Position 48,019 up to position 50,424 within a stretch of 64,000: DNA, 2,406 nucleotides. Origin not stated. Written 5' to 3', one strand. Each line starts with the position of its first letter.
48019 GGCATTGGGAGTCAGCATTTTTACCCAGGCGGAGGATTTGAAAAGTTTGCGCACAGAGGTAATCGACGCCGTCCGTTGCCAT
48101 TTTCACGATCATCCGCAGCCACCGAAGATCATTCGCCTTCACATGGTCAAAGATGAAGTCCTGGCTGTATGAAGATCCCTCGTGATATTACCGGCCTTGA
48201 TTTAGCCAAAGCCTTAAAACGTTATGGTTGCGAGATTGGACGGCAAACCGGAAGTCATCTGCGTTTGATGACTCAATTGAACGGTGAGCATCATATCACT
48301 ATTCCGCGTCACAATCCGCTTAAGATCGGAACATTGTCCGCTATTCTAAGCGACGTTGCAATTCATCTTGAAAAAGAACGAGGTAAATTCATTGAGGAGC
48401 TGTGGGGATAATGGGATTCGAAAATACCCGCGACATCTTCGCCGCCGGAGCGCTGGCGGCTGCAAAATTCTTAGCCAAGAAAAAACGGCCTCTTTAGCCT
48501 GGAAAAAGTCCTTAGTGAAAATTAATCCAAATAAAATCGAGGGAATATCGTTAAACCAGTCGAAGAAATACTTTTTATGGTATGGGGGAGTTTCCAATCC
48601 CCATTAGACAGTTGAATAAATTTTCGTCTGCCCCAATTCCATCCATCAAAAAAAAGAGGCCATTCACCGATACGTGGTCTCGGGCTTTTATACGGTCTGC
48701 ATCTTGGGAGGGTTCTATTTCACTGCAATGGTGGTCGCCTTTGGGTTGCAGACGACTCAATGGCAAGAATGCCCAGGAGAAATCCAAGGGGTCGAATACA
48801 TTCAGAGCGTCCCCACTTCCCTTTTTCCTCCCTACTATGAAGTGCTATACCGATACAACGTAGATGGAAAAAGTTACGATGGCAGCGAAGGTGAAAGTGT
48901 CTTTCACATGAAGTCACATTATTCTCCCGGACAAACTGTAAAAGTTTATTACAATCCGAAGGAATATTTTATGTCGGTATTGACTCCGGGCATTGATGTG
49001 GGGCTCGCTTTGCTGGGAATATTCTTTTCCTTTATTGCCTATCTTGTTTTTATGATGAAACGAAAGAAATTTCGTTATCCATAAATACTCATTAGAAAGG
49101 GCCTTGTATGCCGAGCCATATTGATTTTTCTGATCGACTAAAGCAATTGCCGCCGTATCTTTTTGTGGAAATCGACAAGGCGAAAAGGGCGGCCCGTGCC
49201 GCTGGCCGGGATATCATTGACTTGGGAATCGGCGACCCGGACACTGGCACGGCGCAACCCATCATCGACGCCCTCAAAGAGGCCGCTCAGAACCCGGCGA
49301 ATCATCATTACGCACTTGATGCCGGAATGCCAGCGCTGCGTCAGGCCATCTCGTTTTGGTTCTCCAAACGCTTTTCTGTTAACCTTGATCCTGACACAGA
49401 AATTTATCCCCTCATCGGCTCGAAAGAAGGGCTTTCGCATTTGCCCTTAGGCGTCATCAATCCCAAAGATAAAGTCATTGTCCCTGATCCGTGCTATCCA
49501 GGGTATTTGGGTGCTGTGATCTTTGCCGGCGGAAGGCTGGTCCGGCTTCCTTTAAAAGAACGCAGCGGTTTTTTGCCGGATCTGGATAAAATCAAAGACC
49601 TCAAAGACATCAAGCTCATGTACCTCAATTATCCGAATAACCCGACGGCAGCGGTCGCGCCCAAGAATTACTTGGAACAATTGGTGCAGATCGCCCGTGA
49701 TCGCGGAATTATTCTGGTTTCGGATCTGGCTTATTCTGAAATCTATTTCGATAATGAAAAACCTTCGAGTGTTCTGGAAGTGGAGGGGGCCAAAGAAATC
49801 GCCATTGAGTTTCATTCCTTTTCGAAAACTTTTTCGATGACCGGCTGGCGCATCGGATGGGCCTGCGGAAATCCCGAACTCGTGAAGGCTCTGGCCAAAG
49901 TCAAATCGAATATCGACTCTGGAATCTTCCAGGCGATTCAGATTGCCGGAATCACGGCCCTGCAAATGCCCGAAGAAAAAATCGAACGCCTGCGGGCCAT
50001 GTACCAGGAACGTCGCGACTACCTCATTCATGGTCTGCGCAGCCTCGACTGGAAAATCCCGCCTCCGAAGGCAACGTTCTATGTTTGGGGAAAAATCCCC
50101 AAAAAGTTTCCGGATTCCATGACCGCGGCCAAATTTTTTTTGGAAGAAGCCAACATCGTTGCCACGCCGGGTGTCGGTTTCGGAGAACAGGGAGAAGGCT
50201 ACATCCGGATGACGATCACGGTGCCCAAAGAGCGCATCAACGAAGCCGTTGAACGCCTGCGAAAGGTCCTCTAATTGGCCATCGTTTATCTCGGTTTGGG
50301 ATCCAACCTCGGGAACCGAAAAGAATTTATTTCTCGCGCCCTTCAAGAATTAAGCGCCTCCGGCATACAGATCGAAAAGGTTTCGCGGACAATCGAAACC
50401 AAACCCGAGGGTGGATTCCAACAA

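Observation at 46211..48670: Intact dapB bracketed by two toxin-antitoxin modules and by decayed copies of its own 5' and 3' ends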

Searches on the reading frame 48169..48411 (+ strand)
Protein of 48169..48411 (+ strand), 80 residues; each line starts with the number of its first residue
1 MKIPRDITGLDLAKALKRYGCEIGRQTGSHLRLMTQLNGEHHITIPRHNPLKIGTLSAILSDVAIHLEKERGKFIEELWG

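Call 3: search_protein_families(library=pfam, proteins=[window:48169-48411:+], max_evalue=0.01)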
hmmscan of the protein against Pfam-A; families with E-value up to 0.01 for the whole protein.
window:48169-48411:+ (80 aa): 1 family
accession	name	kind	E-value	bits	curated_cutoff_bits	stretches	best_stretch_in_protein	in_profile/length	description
PF07927.17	HicA_toxin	-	1.1e-11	45.1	27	1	11-62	3-55/58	HicA toxin of bacterial toxin-antitoxin,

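Call 24: find_related_loci(query=window:48169-48408:+, collection=metagenome_contigs, flank=4000)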
Query window:48169-48408:+ (80 aa) in metagenome_contigs; peptide patterns used: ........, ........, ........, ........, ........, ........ (x = any residue, [..] = any of these).
600 stretches matched a pattern (row limit reached: there are more); 271 encode a relative of the query (tblastn E <= 1e-3); the best 80 are kept; 80 distinct loci.
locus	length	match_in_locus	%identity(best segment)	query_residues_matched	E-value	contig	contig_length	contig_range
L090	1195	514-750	67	1-79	4e-33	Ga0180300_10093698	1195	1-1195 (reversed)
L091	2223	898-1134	66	1-79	3e-32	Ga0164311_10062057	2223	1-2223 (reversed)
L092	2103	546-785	64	1-80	1e-31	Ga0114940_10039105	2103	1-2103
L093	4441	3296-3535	65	1-80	3e-31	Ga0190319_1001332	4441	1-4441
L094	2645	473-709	63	1-79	1e-31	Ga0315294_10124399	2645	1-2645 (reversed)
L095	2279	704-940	61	1-79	7e-31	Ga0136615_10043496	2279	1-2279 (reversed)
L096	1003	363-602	60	1-80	2e-31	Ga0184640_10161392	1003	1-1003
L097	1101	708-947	63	1-80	4e-31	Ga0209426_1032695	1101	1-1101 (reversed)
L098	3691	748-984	63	1-79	3e-30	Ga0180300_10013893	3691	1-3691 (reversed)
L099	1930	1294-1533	63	1-80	2e-30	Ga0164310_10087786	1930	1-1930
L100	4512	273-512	63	1-80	2e-30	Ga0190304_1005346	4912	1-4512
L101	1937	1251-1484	62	1-78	3e-30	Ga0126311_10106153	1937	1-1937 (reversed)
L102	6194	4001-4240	64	1-80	1e-29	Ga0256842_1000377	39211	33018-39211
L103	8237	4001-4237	61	1-79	1e-29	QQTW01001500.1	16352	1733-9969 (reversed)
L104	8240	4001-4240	59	1-80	9e-30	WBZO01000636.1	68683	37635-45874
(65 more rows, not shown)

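Call 52: search_protein_families(library=padloc, proteins=[window:48169-48411:+], max_evalue=0.01)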
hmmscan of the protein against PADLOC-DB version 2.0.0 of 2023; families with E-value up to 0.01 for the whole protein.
window:48169-48411:+ (80 aa): 0 families

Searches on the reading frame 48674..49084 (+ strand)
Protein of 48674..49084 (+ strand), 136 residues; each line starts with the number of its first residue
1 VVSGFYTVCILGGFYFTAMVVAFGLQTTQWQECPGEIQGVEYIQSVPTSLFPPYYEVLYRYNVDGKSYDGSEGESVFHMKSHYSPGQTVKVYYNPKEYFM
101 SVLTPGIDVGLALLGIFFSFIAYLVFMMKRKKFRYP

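Call 3: search_protein_families(library=pfam, proteins=[window:48674-49084:+], max_evalue=0.01)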
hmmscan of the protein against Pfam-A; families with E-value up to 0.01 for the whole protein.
window:48674-49084:+ (136 aa): 1 family
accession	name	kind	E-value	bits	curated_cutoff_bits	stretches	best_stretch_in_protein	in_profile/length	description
PF12158.14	DUF3592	-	5.8e-10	40.1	25.3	1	51-107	21-83/84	Domain of unknown function (DUF3592)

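Call 28: search_protein_families(library=ncbifam, proteins=[window:48728-49084:+], max_evalue=10)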
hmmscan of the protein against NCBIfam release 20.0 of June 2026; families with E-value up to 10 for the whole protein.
window:48728-49084:+ (118 aa): 0 families

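Call 52: search_protein_families(library=padloc, proteins=[window:48674-49084:+], max_evalue=0.01)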
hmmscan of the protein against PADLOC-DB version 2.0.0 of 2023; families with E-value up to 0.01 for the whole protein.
window:48674-49084:+ (136 aa): 0 families

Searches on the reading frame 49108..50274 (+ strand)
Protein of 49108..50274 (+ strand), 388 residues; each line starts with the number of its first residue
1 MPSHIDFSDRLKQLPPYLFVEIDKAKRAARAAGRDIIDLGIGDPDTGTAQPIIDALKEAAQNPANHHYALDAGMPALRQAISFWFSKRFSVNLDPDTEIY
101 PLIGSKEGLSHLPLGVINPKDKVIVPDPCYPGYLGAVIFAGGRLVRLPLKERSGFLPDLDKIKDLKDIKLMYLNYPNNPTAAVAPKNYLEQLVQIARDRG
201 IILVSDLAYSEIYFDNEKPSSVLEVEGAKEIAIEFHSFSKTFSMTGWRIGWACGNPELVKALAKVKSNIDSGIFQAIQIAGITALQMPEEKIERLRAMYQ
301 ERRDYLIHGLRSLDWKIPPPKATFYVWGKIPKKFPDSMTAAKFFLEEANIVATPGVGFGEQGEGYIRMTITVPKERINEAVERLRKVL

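Call 3: search_protein_families(library=pfam, proteins=[window:49108-50274:+], max_evalue=0.01)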
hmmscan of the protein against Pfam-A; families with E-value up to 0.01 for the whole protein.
window:49108-50274:+ (388 aa): 1 family
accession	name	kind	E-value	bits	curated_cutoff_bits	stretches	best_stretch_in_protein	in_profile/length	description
PF00155.27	Aminotran_1_2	-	8.9e-64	216.4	19.7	1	35-384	2-361/361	Aminotransferase class I and II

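Call 32: find_encoding_contigs(protein=window:49108-50274:+, flank=5000, max_places=10)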
Protein window:49108-50274:+ (388 aa): 3 contigs read that carry it; 2 places shown.
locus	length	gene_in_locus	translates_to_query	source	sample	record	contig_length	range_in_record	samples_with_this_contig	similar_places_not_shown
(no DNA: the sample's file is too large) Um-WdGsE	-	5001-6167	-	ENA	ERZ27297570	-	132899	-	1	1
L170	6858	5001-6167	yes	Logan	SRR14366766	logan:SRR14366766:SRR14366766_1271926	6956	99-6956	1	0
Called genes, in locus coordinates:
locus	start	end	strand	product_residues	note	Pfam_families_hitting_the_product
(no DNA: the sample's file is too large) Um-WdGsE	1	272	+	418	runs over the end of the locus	PF00278:Orn_DAP_Arg_deC, PF01168:Ala_racemase_N (weak), PF02784:Orn_Arg_deC_N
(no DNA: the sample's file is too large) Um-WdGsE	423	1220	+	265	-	PF01678:DAP_epimerase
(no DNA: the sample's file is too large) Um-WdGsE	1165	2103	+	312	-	PF00701:DHDPS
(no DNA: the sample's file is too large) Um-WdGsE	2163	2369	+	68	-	-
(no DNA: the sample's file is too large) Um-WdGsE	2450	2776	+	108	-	PF01909:NTP_transf_2, PF18765:Polbeta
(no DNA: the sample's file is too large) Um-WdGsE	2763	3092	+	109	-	PF01934:HepT-like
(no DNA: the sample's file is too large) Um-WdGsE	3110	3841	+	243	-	PF01113:DapB_N, PF05173:DapB_C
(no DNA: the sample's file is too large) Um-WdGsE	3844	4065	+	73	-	-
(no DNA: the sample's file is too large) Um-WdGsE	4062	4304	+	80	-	PF07927:HicA_toxin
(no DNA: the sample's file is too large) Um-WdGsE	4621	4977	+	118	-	PF12158:DUF3592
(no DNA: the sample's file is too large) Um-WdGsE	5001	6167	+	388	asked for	PF00155:Aminotran_1_2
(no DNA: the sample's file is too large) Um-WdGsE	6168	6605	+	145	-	PF01288:HPPK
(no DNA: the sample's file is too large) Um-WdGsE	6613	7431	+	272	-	PF02569:Pantoate_ligase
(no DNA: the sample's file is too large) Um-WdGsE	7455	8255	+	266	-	PF01408:GFO_IDH_MocA (weak), PF03447:NAD_binding_3, PF01958:Asp_DH_C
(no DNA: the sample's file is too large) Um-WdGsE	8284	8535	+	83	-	-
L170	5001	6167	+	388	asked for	PF00155:Aminotran_1_2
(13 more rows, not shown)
